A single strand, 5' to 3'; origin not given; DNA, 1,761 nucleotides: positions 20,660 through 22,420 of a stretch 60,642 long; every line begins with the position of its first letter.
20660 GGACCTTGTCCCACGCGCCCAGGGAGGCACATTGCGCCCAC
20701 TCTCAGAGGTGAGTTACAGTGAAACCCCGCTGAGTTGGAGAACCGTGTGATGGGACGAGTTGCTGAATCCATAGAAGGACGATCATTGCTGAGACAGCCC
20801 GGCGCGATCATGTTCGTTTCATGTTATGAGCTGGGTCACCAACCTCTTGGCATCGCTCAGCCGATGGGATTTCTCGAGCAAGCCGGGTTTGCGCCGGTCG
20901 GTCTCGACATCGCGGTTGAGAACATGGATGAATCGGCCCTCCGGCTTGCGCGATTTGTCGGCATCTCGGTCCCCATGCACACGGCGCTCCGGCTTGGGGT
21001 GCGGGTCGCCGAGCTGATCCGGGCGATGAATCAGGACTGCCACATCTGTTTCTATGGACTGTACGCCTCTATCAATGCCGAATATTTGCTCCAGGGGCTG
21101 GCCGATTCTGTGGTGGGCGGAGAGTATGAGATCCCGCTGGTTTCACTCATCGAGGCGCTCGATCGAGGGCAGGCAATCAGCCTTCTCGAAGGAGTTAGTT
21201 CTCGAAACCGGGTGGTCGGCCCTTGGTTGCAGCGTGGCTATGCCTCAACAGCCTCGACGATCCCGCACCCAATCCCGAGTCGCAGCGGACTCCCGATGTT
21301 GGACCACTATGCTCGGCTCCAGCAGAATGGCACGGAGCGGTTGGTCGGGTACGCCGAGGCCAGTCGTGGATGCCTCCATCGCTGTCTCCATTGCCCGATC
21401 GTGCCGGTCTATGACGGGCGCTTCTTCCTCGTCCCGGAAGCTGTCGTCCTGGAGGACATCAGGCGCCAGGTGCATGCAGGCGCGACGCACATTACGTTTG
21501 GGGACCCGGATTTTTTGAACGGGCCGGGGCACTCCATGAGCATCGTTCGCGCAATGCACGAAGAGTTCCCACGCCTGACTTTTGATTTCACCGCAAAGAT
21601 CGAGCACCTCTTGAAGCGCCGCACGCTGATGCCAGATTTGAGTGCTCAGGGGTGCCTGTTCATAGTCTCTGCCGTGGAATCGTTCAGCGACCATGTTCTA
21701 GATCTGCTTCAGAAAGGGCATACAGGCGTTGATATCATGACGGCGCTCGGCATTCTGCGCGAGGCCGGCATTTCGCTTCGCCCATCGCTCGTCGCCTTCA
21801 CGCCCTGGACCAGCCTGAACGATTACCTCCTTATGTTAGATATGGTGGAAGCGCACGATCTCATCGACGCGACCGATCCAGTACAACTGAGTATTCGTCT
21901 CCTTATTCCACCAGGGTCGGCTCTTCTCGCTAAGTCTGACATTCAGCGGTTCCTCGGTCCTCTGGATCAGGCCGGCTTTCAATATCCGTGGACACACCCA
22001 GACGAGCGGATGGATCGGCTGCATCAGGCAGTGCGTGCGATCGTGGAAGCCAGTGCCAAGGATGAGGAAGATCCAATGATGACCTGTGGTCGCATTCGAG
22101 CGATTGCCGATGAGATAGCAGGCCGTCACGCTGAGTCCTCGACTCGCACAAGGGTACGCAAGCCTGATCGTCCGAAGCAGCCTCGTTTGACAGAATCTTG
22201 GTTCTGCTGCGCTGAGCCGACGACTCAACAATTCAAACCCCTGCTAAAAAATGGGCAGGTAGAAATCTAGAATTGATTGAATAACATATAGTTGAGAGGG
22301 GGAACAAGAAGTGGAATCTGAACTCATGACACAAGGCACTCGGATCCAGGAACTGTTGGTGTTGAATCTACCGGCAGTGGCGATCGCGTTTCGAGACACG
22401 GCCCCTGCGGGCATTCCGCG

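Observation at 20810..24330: CCAEP-tail radical SAM enzyme + DUF169 + ATP-grasp ligase: compact three-gene cluster of unknown function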

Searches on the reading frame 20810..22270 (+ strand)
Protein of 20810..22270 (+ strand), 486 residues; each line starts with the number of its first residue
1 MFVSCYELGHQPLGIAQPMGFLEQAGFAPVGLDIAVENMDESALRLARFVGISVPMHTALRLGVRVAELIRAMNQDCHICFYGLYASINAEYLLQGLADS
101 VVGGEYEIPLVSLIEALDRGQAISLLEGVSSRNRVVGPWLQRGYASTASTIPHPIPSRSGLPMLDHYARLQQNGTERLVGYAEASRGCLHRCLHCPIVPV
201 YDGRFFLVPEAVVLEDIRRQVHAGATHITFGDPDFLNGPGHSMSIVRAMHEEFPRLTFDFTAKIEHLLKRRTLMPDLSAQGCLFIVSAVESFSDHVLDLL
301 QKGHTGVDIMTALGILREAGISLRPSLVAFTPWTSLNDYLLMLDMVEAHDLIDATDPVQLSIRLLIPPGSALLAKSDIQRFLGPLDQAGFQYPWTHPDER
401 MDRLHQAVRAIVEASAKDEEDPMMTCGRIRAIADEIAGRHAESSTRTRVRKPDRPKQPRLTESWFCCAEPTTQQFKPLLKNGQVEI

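Call 3: search_protein_families(library=ncbifam, proteins=[window:20810-22270:+], max_evalue=0.01)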
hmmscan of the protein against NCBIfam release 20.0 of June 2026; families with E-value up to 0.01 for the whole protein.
window:20810-22270:+ (486 aa): 10 families
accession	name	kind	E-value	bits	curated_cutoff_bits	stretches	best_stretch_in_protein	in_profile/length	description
NF040546.1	rSAM_CUAEP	equivalog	1.9e-201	669.8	500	1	2-476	3-467/468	CUAEP/CCAEP-tail radical SAM (seleno)protein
NF040542.1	rSAM_RCCLKC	equivalog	1.2e-95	321.2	450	1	2-413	3-412/423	arsinothricin biosynthesis radical SAM protein ArsL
TIGR04014.1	B12_SAM_MJ_0865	equivalog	2.8e-09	36.3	360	2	57-228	47-209/434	methyl-coenzyme M reductase glutamine C-methyltransferase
TIGR04013.1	B12_SAM_MJ_1487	hypoth_equivalog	1e-08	34.4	251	1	66-197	59-169/382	TIGR04013 family B12-binding domain/radical SAM domain-containing protein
TIGR04367.1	HpnR_B12_rSAM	equivalog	1.9e-08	33.3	650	1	10-334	20-338/490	hopanoid C-3 methylase HpnR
TIGR03975.1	rSAM_ocin_1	subfamily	2.3e-08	33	281.85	1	96-346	180-427/606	RiPP maturation radical SAM C-methyltransferase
TIGR04295.1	B12_rSAM_oligo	hypoth_equivalog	1.1e-07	30.9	400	1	5-302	19-314/422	TIGR04295 family B12-binding domain-containing radical SAM protein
TIGR04072.2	rSAM_ladder_B12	equivalog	7e-07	28.2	360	1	184-319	185-319/443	lipid biosynthesis B12-binding/radical SAM protein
TIGR04479.1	bcpD_PhpK_rSAM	subfamily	0.00042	18.8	600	1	182-328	244-388/504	PhpK family radical SAM P-methyltransferase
TIGR04385.1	B12_rSAM_cofa1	equivalog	0.006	15.8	450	1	164-322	181-337/438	B12 lower ligand biosynthesis radical SAM protein BzaD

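Call 4: search_protein_families(library=pfam, proteins=[window:20810-22270:+], max_evalue=0.01)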
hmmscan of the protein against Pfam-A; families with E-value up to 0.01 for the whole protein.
window:20810-22270:+ (486 aa): 2 families
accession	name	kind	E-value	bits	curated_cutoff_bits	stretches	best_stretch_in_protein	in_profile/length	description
PF04055.27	Radical_SAM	-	1.8e-08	35.2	29.5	1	185-322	4-142/166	Radical SAM superfamily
PF02310.24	B12-binding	-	2e-06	28.1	32.1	1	3-112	5-119/121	B12 binding domain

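Call 19: find_homologous_proteins(query=window:20810-22270:+, max_evalue=1e-10)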
Query window:20810-22270:+ (486 aa): 8000 proteins with E <= 1e-10 among 8000 candidates; the best 120 are listed.
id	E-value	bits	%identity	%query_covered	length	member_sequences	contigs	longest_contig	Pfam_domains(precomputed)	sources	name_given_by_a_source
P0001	0.0e+0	1034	93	100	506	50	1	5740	PF04055.28,PF02310.25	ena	-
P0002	0.0e+0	1031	93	100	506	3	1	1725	PF04055.28,PF02310.25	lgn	-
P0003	0.0e+0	1018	91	100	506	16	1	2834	PF04055.28,PF02310.25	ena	-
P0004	0.0e+0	1015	91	100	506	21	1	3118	PF04055.28,PF02310.25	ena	-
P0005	0.0e+0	1010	90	100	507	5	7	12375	PF04055.28,PF02310.25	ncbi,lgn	-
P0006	1.2e-297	1005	90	100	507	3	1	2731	PF04055.28,PF02310.25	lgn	-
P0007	1.4e-297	1005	90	100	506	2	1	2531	PF04055.28,PF02310.25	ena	-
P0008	7.9e-296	999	89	100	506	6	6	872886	PF04055.28,PF02310.25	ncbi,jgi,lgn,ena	jgi:radical SAM superfamily enzyme YgiQ (UPF0313 family)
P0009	1.4e-295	998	90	100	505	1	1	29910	PF04055.28,PF02310.25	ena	-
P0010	2.2e-295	998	89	100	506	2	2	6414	PF04055.28,PF02310.25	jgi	jgi:radical SAM superfamily enzyme YgiQ (UPF0313 family)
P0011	3.4e-295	997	90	100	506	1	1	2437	PF04055.28,PF02310.25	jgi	jgi:radical SAM superfamily enzyme YgiQ (UPF0313 family)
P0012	1.9e-294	995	90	100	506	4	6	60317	PF04055.28,PF02310.25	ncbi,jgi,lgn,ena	-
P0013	4.2e-294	994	88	100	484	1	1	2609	PF04055.28,PF02310.25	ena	-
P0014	4.5e-294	994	89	100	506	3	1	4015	PF04055.28,PF02310.25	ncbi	-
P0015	9.7e-294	992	89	100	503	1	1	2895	PF04055.28,PF02310.25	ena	-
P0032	3.2e-287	971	88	100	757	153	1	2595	PF04055.28,PF02596.21,PF02310.25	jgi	-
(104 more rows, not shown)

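Call 27: search_protein_representatives(protein=window:20810-22270:+)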
Query: 486 residues. Proteins with E-value up to 0.001 (for the whole library): 5869; up to 1e-10: 1671; up to 1e-30: 466. The best 150 are listed.
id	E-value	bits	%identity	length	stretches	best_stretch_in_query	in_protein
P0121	5.9e-176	602.3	60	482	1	2-466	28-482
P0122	1.8e-147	508.4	53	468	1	2-479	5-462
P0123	6.1e-142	490.2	65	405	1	125-475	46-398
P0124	2.8e-140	484.7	54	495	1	2-466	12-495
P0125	3.1e-139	481.3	54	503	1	2-478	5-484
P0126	3.3e-136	471.3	50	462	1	1-466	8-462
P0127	5.5e-136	470.5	52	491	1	2-475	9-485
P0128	2.9e-124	431.9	47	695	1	2-475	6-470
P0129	2.7e-121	422.1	47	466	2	151-475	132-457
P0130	2.9e-121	422.0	43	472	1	2-476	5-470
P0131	2.0e-120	419.2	54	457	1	2-384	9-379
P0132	1.7e-119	416.2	44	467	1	2-466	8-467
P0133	6.2e-118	411.0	49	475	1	8-476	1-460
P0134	3.4e-116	405.3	45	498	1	2-476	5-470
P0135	5.1e-114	398.1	48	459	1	2-466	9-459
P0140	7.3e-109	381.1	44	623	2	151-466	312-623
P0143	1.7e-106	373.3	41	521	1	2-479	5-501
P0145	6.3e-104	364.8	45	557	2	153-447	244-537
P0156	2.3e-94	333.3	47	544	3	155-405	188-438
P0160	2.7e-91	323.1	42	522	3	174-377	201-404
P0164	7.1e-91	321.8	43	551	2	2-417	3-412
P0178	4.0e-83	296.2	36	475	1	3-477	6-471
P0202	3.6e-76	273.3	37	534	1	2-473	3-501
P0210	5.2e-74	266.2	40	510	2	3-407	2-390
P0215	4.6e-72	259.7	47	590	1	2-335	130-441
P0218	1.4e-70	254.9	33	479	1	2-475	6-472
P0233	3.0e-67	243.8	35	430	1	2-407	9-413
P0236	8.7e-67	242.3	35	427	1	2-407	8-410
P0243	3.6e-65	237.0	35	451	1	2-470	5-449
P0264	4.2e-58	213.7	36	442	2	158-471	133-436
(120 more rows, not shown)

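Call 30: find_related_loci(query=A1, collection=genome_contigs, flank=10000)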
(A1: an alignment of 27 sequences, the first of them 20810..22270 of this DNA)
Query A1 (486 aa) in genome_contigs; peptide patterns used: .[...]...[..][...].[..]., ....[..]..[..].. (x = any residue, [..] = any of these).
600 stretches matched a pattern (row limit reached: there are more); 594 encode a relative of the query (tblastn E <= 1e-3); the best 80 are kept; 80 distinct loci.
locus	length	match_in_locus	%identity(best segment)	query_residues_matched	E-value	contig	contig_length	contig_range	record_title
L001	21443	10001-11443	88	1-481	0e+0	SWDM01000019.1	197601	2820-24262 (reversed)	MAG: Nitrospira sp. isolate RSF3 Nitrospira_sp_RSF3_19, whole genome shotgun sequence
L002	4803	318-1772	84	1-486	0e+0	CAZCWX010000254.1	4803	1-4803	MAG TPA_asm: uncultured Enterobacteriaceae bacterium isolate binchicken_co31_407 genome assembly, contig: k141_826650, w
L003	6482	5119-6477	83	1-456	0e+0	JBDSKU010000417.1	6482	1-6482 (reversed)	MAG: Nitrospiraceae bacterium isolate cluster1_bin.353 k127_1319933, whole genome shotgun sequence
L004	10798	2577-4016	67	1-486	0e+0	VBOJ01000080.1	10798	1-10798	MAG: Nitrospirae bacterium isolate NS_7 14_1009_16_40cm_scaffold_16989, whole genome shotgun sequence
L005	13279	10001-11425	61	1-482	0e+0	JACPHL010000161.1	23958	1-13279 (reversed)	MAG: Candidatus Rokuibacteriota bacterium isolate NC_groundwater_413_Ag_B-0.1um_71_11 GD18-4_B1_scaffold_671527, whole g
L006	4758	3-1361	63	26-478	0e+0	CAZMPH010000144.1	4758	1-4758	MAG TPA_asm: uncultured Nitrospirales bacterium isolate SRP119689_co1_102 genome assembly, contig: NODE_30425_length_475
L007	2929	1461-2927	57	1-465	0e+0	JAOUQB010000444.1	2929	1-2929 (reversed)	MAG: Nitrospirota bacterium isolate 8_1_Oct_SF_Bin74 8_1_Oct_SF_Bin74_scaffold_47864_c1, whole genome shotgun sequence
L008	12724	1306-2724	58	1-484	7e-180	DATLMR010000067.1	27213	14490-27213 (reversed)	MAG TPA_asm: Blastocatellia bacterium isolate SMAG_U13779 k141_2565345, whole genome shotgun sequence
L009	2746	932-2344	58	1-480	0e+0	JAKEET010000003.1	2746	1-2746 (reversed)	MAG: Gemmataceae bacterium isolate PMV_1.61 PMV_1.61.k101_32238, whole genome shotgun sequence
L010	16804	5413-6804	59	1-478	3e-179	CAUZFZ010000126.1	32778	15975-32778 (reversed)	MAG: Planctomycetota bacterium isolate CB21_323.46 genome assembly, contig: Ga0302123_10000453, whole genome shotgun seq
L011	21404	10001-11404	58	1-478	7e-178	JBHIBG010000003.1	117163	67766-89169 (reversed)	MAG: Candidatus Methylomirabilia bacterium isolate K_2_bin.23 NODE_11_length_117163_cov_43.211232, whole genome shotgun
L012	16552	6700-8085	56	1-478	6e-178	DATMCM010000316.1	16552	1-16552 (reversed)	MAG TPA_asm: Blastocatellia bacterium isolate SMAG_U13382 k141_335334, whole genome shotgun sequence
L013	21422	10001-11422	56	1-484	6e-177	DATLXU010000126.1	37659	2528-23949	MAG TPA_asm: Blastocatellia bacterium isolate SMAG_U13254 k141_138175, whole genome shotgun sequence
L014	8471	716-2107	57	1-478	7e-177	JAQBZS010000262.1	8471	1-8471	MAG: Planctomycetota bacterium isolate casp150-mb.69 NODE_21085_length_8471_cov_0.063426, whole genome shotgun sequence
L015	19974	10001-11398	55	1-484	7e-174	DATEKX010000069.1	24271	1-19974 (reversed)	MAG TPA_asm: Blastocatellia bacterium isolate SMAG_U8901 k141_1007510, whole genome shotgun sequence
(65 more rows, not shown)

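Call 43: search_solved_structures(query=window:20810-22270:+, max_evalue=0.001)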
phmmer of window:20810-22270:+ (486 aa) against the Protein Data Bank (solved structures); distinct sequences matched with E-value up to 0.001: 0.

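Call 55: search_protein_families(library=pfam, proteins=[P0128, P0140, P0145, P0156, P0164, P0202, P0215, P0143, P0160, P0210], max_evalue=0.001)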
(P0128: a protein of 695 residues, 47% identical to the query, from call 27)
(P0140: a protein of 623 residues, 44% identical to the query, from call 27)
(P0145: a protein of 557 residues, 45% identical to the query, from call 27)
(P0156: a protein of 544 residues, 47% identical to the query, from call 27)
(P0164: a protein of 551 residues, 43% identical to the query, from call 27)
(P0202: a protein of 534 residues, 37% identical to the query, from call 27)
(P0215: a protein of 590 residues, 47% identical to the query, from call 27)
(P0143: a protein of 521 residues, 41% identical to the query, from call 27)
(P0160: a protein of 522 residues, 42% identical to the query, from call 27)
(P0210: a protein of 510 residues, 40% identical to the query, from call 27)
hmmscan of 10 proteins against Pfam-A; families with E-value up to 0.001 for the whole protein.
P0128 (695 aa): 3 families
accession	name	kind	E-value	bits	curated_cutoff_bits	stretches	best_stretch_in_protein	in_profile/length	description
PF03243.20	MerB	-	1.2e-14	54.7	27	1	562-663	1-106/126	Alkylmercury lyase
PF04055.27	Radical_SAM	-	5.6e-14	53.1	29.5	1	181-319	3-142/166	Radical SAM superfamily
PF02310.24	B12-binding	-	1.1e-06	28.9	32.1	1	9-117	7-120/121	B12 binding domain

P0140 (623 aa): 1 family
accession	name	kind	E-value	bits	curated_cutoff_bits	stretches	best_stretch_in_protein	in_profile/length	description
PF04055.27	Radical_SAM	-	5.3e-12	46.7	29.5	1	346-483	4-142/166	Radical SAM superfamily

P0145 (557 aa): 2 families
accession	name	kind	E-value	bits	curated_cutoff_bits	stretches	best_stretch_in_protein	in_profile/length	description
PF04055.27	Radical_SAM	-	2.7e-12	47.6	29.5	1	276-414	3-142/166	Radical SAM superfamily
PF02310.24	B12-binding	-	4.8e-06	26.8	32.1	1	8-116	7-120/121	B12 binding domain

P0156 (544 aa): 2 families
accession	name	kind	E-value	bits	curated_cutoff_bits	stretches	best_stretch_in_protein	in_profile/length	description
PF04055.27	Radical_SAM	-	1.3e-12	48.7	29.5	1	216-378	2-165/166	Radical SAM superfamily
PF02310.24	B12-binding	-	2.1e-06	28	32.1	1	6-84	5-86/121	B12 binding domain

P0164 (551 aa): 1 family
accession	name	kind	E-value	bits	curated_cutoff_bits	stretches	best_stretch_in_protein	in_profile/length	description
PF04055.27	Radical_SAM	-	4.7e-12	46.8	29.5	1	178-323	2-148/166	Radical SAM superfamily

P0202 (534 aa): 1 family
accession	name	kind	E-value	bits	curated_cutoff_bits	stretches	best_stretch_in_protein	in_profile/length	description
PF04055.27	Radical_SAM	-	5.5e-14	53.1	29.5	1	203-361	4-163/166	Radical SAM superfamily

P0215 (590 aa): 2 families
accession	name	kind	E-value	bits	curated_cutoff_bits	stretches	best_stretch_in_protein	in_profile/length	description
PF04055.27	Radical_SAM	-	1.9e-15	57.9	29.5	1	290-428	3-142/166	Radical SAM superfamily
PF02310.24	B12-binding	-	1.5e-07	31.7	32.1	1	130-231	4-114/121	B12 binding domain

P0143 (521 aa): 2 families
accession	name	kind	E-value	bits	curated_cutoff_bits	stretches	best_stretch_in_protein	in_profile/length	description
PF04055.27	Radical_SAM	-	1e-15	58.7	29.5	1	195-356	3-165/166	Radical SAM superfamily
PF02310.24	B12-binding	-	3.6e-05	24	32.1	1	5-82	4-84/121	B12 binding domain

P0160 (522 aa): 2 families
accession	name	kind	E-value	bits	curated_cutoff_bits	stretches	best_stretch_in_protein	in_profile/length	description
PF04055.27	Radical_SAM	-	1.3e-11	45.4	29.5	1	212-350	4-143/166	Radical SAM superfamily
PF02310.24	B12-binding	-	0.00032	21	32.1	1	13-114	12-118/121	B12 binding domain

P0210 (510 aa): 2 families
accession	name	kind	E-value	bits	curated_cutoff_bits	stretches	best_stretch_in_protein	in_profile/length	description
PF04055.27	Radical_SAM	-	7e-17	62.5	29.5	1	168-331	2-166/166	Radical SAM superfamily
PF02310.24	B12-binding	-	2.6e-06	27.7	32.1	1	4-94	7-94/121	B12 binding domain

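Call 58: list_cluster_members(proteins=[P0128, P0032])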
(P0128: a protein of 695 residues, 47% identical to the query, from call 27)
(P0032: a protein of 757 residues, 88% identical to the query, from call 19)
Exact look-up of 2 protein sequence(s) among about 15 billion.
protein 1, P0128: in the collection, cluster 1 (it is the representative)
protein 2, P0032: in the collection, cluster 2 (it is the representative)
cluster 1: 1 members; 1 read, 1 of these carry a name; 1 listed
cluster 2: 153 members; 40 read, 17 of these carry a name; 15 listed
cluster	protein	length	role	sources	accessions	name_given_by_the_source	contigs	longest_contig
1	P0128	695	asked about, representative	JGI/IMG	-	radical SAM superfamily enzyme YgiQ (UPF0313 family)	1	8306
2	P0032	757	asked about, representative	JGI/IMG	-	-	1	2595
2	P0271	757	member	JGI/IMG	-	uncharacterized protein (DUF169 family)/radical SAM superfamily enzyme YgiQ (UPF0313 ...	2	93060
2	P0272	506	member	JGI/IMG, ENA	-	radical SAM superfamily enzyme YgiQ (UPF0313 family)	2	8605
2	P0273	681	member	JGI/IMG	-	uncharacterized protein (DUF169 family)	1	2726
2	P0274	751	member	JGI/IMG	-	uncharacterized protein (DUF169 family)/radical SAM superfamily enzyme YgiQ (UPF0313 ...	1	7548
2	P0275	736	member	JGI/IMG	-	uncharacterized protein (DUF169 family)/radical SAM superfamily enzyme YgiQ (UPF0313 ...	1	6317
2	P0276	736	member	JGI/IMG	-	uncharacterized protein (DUF169 family)/radical SAM superfamily enzyme YgiQ (UPF0313 ...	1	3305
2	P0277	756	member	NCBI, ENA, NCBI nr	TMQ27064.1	MAG: radical SAM protein [Nitrospirae bacterium] | MAG: radical SAM protein [Nitrospirota bacterium]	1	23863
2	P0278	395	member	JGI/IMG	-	uncharacterized protein (DUF169 family)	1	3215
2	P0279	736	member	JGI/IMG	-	uncharacterized protein (DUF169 family)/radical SAM superfamily enzyme YgiQ (UPF0313 ...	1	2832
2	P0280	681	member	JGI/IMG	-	uncharacterized protein (DUF169 family)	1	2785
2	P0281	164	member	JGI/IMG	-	uncharacterized protein (DUF169 family)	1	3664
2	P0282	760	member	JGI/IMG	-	uncharacterized protein (DUF169 family)/radical SAM superfamily enzyme YgiQ (UPF0313 ...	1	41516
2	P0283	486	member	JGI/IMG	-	radical SAM superfamily enzyme YgiQ (UPF0313 family)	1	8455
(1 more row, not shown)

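Call 59: find_encoding_contigs(protein=P0128, flank=8000, max_places=3)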
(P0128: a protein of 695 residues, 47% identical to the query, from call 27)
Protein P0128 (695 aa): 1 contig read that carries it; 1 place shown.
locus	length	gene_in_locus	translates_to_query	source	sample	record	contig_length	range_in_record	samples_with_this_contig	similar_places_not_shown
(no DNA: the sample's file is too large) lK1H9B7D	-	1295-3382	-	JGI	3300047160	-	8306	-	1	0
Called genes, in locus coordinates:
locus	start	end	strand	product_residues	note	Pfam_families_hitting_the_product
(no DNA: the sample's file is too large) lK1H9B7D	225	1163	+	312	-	PF13469:Sulfotransfer_3, PF00685:Sulfotransfer_1 (weak)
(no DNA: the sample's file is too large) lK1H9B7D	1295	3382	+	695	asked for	PF02310:B12-binding (weak), PF04055:Radical_SAM, PF03243:MerB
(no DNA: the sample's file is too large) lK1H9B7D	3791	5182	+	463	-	PF00370:FGGY_N, PF02782:FGGY_C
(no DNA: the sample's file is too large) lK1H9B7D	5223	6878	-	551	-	PF02543:Carbam_trans_N, PF16861:Carbam_trans_C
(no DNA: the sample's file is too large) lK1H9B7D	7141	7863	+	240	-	PF03243:MerB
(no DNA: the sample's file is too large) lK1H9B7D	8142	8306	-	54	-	?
